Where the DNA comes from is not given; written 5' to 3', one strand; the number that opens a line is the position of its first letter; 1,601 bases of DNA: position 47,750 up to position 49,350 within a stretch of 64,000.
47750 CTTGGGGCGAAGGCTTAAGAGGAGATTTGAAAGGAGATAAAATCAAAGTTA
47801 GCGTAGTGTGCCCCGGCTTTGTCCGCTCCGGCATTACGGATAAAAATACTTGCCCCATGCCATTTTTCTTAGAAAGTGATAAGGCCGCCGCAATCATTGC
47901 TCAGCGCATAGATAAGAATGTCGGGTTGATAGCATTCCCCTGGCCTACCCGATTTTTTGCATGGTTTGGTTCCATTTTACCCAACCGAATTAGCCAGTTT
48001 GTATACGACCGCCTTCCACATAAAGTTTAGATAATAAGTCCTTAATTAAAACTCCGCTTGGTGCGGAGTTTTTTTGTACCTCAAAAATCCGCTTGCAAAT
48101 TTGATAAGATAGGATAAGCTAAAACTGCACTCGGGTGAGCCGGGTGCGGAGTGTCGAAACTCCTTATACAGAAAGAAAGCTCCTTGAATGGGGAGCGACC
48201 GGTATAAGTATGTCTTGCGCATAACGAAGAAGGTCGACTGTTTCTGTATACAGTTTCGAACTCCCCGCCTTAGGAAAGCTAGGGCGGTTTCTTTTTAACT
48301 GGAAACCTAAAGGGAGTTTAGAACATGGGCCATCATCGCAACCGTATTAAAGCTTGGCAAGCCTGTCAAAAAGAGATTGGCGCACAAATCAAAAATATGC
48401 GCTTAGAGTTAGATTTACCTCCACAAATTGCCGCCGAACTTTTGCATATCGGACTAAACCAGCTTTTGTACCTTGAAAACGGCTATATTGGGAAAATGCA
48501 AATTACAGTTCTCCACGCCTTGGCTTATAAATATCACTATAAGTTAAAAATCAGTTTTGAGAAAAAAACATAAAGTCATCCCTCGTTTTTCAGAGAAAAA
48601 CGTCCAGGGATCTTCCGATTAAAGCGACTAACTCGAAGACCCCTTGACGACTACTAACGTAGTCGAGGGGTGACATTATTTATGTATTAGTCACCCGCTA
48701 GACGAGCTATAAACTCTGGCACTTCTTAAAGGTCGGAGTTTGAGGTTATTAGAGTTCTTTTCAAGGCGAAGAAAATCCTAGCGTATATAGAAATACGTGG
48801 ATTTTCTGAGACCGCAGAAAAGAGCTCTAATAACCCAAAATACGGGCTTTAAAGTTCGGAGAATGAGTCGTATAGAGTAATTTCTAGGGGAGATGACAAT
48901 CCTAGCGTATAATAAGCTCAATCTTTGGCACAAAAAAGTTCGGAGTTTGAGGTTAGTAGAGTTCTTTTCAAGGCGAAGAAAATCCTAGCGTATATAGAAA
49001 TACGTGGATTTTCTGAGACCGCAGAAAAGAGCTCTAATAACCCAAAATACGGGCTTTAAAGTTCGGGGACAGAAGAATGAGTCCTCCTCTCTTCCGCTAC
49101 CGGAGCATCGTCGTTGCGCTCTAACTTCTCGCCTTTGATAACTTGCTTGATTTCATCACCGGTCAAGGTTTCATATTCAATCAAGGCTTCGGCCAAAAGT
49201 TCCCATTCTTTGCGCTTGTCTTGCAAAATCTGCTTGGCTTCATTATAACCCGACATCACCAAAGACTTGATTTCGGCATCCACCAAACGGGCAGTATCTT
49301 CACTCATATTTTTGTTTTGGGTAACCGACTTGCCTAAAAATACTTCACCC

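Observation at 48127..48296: Leader RNA fold supported by a compensatory helix swap between the two copies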

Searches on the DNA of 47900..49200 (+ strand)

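Call 7: search_rna_families(source=window, start=47900, end=49200, threshold=evalue, max_evalue=10, show_alignments=3)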
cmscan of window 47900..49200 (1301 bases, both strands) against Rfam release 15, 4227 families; matches with E-value up to 10: 7.
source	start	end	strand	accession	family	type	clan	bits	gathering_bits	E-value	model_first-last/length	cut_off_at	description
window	48041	48101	-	RF02064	STnc370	Gene; sRNA;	-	22.9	54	3.5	1-71/71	no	Enterobacterial sRNA STnc370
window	47944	48077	+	RF00022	GcvB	Gene;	-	19.6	42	0.1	1-204/204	no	GcvB RNA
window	48019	48078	+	RF01859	Phe_leader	Cis-reg; leader;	-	18.1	55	5.2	1-125/125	no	Phenylalanine leader peptide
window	48013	48075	+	RF00370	sroD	Gene; sRNA;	-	17.4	50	2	1-86/86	no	sroD RNA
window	48040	48123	-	RF02059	STnc50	Gene; sRNA;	-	17.3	55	9.4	1-84/84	no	Salmonella enterica sRNA STnc40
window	48046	48101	-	RF02450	ncr1175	Gene; sRNA;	-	16.7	60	4.9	1-110/110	no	Bacillus sRNA ncr1175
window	48951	49040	+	RF03640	mir-3747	Gene; miRNA;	-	15.9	63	7.6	1-67/67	no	mir-3747 microRNA precursor family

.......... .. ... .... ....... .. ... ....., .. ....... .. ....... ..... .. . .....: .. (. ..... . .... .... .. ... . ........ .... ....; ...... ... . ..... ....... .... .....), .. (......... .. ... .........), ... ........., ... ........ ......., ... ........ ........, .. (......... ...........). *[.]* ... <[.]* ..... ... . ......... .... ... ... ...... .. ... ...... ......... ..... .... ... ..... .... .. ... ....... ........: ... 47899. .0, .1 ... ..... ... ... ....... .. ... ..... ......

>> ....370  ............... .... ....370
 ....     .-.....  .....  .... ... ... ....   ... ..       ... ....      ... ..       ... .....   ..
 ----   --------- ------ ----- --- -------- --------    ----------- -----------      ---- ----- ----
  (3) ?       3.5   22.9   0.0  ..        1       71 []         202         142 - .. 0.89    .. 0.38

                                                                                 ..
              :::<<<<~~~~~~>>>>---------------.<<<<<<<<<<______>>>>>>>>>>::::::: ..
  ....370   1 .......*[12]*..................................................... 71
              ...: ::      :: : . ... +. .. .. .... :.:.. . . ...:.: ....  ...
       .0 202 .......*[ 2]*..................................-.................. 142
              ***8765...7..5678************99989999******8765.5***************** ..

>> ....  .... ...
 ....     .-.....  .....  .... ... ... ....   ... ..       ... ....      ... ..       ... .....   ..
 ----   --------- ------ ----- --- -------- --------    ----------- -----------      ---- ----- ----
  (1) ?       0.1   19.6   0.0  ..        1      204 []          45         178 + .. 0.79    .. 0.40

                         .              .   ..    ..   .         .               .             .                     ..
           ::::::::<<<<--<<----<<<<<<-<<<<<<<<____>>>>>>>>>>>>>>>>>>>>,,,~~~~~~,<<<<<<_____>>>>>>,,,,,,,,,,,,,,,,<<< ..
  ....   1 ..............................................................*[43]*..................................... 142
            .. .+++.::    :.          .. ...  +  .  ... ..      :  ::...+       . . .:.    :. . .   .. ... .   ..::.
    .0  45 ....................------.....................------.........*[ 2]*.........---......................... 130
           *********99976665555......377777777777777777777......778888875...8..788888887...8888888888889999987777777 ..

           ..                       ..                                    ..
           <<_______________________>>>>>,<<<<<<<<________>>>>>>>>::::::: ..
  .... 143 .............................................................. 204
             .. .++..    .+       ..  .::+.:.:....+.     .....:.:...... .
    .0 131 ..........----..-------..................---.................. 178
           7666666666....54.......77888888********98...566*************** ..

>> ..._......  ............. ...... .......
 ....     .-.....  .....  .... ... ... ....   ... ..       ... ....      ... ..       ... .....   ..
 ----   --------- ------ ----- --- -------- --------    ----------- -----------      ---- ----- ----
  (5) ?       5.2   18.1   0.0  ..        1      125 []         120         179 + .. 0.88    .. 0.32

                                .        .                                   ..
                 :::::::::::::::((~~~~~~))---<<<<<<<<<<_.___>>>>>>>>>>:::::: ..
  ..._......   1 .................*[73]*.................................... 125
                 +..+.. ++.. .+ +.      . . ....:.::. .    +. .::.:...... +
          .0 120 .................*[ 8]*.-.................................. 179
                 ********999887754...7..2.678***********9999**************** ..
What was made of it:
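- On Any Rfam 15 family: The permissive scan of 47900-49200 (E up to 10) gives nothing on the leader (call 7).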

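Call 65: build_rna_model(alignment_id=A4, structure=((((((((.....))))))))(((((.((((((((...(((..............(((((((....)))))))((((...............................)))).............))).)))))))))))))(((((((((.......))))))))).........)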
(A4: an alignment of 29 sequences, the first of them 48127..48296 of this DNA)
Model R1 built from alignment A4 (29 sequences, 176 columns); structure: as given.
model positions 169; base pairs 44; branch points 3; effective number of sequences 1.14; information 0.59 bits per position. Calibrated on 0.2 Mb of random sequence (short: E-values are rough).
structure used (alignment columns):
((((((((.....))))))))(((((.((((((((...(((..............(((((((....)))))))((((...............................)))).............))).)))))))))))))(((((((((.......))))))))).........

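Call 66: search_with_rna_model(model_id=R1, source=window, filters=off, max_evalue=10)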
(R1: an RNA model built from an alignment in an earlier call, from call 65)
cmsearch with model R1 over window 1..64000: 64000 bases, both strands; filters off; matches with E-value up to 10: 30.
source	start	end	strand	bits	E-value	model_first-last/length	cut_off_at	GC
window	48127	48295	+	195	8.5e-47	1-169/169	no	0.5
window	62480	62645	+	183.3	6.8e-44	1-169/169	no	0.52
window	14098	14172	+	14.4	0.036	1-169/169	no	0.43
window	48043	48147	-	12.6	0.1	1-169/169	no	0.43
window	31983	32089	+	12.5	0.11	1-169/169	no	0.4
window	62387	62443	+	12.3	0.12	1-169/169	no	0.3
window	14089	14162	-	11.6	0.19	1-169/169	no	0.42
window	33735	33800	-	11.1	0.24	1-169/169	no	0.47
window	48265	48287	-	8.5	1.1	139-161/169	no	0.65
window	62615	62637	-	8.5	1.1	139-161/169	no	0.65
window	22992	23043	-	8.3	1.2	42-121/169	no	0.21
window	31170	31208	+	8.3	1.2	71-109/169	no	0.31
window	2228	2368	-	8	1.4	1-169/169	no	0.35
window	13253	13305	-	7.7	1.7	1-169/169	no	0.51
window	22959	23043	+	7.1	2.3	1-169/169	no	0.25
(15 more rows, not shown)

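Call 67: search_with_rna_model(model_id=R1, sources=[window, L001, L002, L003, L004, L005, L006, L007, L008, L009, L010, L011, L012, L013, L014, L015, L021, L022, L023, L027, L031, L033, L034, L035, L036, L037, L038, L039, L040, L041, L042, L043, L044, L045, L046, L047, L048, L049, L050, L051, L052, L053, L054, L055, L056], max_evalue=0.001, make_alignment=true)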
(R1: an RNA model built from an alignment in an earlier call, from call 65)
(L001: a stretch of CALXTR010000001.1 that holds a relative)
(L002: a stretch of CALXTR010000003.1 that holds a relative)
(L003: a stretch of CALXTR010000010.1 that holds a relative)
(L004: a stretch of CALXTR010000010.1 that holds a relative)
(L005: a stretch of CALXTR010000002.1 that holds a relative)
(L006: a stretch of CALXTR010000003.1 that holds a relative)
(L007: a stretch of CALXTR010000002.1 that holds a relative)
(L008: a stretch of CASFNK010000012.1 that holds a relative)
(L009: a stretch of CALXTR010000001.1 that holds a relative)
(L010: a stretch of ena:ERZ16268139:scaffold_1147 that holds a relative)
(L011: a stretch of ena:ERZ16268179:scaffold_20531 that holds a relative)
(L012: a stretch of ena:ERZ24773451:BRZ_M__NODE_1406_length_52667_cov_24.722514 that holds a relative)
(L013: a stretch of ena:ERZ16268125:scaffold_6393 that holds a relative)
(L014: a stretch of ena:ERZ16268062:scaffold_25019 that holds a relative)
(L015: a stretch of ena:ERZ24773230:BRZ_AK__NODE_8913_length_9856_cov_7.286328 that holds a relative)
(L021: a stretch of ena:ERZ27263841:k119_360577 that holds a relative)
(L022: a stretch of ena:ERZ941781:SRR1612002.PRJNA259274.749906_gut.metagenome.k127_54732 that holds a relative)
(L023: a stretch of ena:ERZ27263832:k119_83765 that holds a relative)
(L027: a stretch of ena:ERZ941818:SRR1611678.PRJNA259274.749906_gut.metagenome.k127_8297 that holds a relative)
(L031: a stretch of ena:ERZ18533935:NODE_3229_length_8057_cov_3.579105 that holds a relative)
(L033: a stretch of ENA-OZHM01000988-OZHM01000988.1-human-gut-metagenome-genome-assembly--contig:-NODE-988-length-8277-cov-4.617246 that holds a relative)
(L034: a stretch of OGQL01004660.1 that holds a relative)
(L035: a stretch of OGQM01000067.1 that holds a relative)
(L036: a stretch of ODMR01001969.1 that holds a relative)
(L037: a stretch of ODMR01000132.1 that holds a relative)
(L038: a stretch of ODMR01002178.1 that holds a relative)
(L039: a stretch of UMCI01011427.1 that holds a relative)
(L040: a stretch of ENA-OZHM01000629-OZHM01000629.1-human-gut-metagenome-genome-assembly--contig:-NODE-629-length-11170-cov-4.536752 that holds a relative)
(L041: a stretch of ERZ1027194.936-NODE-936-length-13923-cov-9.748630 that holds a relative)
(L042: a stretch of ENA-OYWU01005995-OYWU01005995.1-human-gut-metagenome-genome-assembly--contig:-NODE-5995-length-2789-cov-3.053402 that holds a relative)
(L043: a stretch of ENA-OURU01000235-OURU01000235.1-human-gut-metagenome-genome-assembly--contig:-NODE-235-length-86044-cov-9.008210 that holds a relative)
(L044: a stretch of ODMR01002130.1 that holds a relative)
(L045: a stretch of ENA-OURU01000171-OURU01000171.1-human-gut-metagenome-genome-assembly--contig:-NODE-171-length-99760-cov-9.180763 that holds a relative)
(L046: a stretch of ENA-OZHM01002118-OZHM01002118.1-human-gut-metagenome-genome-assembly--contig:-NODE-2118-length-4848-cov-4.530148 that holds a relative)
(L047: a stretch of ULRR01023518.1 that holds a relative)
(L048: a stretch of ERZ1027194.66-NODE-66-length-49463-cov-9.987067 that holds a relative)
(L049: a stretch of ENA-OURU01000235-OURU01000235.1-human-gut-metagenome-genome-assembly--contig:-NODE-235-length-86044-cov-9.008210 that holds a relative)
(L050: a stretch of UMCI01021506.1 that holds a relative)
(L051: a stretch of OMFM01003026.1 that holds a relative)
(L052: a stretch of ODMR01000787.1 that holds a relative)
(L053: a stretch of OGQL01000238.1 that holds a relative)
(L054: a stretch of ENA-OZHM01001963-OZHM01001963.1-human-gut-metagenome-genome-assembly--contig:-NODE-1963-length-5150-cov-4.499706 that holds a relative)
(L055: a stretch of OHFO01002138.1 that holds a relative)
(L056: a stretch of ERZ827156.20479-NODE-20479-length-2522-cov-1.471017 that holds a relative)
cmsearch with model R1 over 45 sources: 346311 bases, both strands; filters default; matches with E-value up to 0.001: 49.
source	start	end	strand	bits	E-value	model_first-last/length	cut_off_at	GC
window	48127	48295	+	195.1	4.5e-46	1-169/169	no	0.5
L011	2803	2970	+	194.4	6.7e-46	1-169/169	no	0.51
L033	19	186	-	193.8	9.4e-46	1-169/169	no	0.53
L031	1804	1971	+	193.3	1.2e-45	1-169/169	no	0.53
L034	6355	6522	+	192.4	2.1e-45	1-169/169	no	0.54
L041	38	205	-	192.4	2.1e-45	1-169/169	no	0.54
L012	2806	2972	+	191.4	3.6e-45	1-169/169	no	0.52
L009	2794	2964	+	188.6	1.8e-44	1-169/169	no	0.45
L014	2803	2972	+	188.3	2.1e-44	1-169/169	no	0.48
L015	1732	1901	+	188.3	2.1e-44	1-169/169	no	0.48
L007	2804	2970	+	188.3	2.2e-44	1-169/169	no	0.5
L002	2798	2964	+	186.8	5.1e-44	1-169/169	no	0.52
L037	37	205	-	186.4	6.2e-44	1-169/169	no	0.51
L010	2804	2970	+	186.3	6.6e-44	1-169/169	no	0.49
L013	2803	2972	+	185.6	9.7e-44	1-169/169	no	0.49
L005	2806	2971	+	182.7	5.1e-43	1-169/169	no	0.52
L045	2801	2970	+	182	7.6e-43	1-169/169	no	0.51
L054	2555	2724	+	182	7.6e-43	1-169/169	no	0.51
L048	1373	1542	+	181.5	1e-42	1-169/169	no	0.52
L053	6128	6295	+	178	7.6e-42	1-169/169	no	0.47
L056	1645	1812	+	178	7.6e-42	1-169/169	no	0.47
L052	7767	7935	-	176.8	1.5e-41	1-169/169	no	0.52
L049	6113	6279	+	173.8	8.1e-41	1-169/169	no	0.47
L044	7843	8009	+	172.1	2.1e-40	1-169/169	no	0.46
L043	6158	6321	+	169.4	1e-39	1-169/169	no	0.49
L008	835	998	+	168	2.2e-39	1-169/169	no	0.5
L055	586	746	+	167.4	3.1e-39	1-169/169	no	0.48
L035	1194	1359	+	166.9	4.2e-39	1-169/169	no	0.46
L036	2905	3065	+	165.2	1.1e-38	1-169/169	no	0.5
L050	2937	3104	+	164.3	1.8e-38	1-169/169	no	0.48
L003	2803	2964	+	163.5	2.9e-38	1-169/169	no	0.47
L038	12690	12857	+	162.1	6.2e-38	1-169/169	no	0.46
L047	564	724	+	160.8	1.3e-37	1-169/169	no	0.47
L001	2808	2971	+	160.5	1.5e-37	1-169/169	no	0.45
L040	4626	4792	+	159.5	2.9e-37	1-169/169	no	0.48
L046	3518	3681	-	159.4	2.9e-37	1-169/169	no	0.49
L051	840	1002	-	154.3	5.5e-36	1-169/169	no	0.49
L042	820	983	-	147.4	2.7e-34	1-169/169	no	0.47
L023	769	930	+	106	4.6e-24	1-169/169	no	0.49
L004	2532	2687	+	103.6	1.9e-23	1-169/169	no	0.46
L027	238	399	+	102.3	3.9e-23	1-169/169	no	0.48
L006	2538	2702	+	100.3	1.2e-22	1-169/169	no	0.45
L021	2810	2971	+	92.1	1.3e-20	1-169/169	no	0.48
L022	1417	1578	+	92.1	1.3e-20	1-169/169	no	0.48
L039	11419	11505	+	74.3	3.1e-16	1-85/169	3'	0.52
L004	2901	2964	+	32.2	8.1e-06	1-169/169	no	0.48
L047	160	356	-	30.5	2.1e-05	1-169/169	no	0.49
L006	2906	2971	+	27.2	0.00014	1-169/169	no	0.42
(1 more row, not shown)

Alignment A5: 49 matches aligned to the model, 262 columns, each read 5' to 3' on its own strand. Consensus structure (alignment columns), stored with it:
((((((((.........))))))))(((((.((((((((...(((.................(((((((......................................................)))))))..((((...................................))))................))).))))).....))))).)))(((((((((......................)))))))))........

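Call 85: search_dna_similar(query=window:48080-48580:+, collection=phages, mode=distant, max_rows=5)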
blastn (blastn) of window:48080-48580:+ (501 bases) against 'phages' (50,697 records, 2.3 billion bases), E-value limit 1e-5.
No match.

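Call 86: search_dna_similar(query=window:48080-48580:+, collection=plasmids, mode=distant, max_rows=5)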
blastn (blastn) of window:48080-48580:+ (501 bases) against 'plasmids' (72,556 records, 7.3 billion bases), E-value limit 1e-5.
No match.
